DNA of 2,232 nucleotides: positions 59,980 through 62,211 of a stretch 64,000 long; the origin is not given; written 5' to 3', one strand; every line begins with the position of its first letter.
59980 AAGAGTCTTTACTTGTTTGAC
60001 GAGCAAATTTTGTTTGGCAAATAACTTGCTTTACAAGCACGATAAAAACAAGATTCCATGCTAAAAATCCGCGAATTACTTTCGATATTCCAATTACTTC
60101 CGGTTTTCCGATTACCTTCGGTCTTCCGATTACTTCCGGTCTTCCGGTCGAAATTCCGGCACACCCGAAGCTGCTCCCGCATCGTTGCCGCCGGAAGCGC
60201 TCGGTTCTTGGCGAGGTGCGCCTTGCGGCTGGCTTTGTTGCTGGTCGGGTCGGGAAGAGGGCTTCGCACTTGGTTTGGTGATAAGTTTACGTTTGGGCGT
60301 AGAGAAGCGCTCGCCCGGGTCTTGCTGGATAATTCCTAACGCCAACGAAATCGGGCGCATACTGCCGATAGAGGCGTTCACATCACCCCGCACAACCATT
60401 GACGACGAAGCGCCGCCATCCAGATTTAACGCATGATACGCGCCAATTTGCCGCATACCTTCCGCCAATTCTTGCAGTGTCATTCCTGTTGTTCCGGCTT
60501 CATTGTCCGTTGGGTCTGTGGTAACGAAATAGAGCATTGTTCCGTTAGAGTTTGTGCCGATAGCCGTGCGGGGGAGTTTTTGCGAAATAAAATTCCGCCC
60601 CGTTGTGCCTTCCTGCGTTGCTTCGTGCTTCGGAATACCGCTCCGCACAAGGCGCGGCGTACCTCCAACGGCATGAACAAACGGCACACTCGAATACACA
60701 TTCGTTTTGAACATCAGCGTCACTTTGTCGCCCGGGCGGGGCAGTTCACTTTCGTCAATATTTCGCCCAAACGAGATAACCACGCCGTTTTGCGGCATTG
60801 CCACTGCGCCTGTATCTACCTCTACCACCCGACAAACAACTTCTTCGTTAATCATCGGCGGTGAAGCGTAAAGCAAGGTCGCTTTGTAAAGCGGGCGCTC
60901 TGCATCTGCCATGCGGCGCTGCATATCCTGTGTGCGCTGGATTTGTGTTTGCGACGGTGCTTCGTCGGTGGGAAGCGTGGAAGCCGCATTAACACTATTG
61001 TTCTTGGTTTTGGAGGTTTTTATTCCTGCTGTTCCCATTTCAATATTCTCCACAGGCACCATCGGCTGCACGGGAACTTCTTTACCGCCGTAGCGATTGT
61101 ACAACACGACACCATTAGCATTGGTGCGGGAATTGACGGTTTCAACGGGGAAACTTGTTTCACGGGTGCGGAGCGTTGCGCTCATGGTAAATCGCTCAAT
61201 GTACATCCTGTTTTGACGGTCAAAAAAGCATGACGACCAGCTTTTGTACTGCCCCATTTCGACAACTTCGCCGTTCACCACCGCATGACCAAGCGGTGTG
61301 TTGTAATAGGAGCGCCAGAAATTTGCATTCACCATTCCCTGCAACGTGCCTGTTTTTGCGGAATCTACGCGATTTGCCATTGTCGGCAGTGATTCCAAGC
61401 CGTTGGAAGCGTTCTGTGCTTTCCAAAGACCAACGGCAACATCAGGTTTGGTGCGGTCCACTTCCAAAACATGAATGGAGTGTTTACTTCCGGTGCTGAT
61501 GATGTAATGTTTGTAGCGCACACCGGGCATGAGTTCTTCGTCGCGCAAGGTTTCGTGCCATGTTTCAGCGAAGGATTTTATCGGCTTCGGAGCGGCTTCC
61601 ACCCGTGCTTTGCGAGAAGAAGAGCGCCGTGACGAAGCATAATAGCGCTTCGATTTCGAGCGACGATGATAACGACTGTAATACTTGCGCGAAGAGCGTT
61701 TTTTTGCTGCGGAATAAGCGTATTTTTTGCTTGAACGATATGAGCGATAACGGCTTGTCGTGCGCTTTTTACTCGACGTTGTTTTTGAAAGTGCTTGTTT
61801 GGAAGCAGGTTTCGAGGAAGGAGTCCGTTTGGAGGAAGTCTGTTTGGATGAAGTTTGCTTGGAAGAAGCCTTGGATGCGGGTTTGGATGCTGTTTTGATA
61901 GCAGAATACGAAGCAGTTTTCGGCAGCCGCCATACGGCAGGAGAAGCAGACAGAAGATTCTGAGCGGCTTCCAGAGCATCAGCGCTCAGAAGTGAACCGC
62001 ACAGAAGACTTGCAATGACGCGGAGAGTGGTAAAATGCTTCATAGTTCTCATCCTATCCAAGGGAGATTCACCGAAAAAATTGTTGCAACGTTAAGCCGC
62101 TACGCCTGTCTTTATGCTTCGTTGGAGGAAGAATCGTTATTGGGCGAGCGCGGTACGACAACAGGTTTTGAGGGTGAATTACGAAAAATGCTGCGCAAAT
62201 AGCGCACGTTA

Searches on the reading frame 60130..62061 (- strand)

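Call 105: search_protein_families(library=pfam, proteins=[window:60130-62061:-], max_evalue=0.00001)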
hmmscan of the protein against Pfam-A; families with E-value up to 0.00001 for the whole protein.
window:60130-62061:- (643 aa): 1 family
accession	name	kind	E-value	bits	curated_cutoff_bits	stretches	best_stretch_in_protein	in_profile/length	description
PF09992.14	NAGPA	-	1.9e-27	96.9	25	1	421-577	22-168/169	Phosphodiester glycosidase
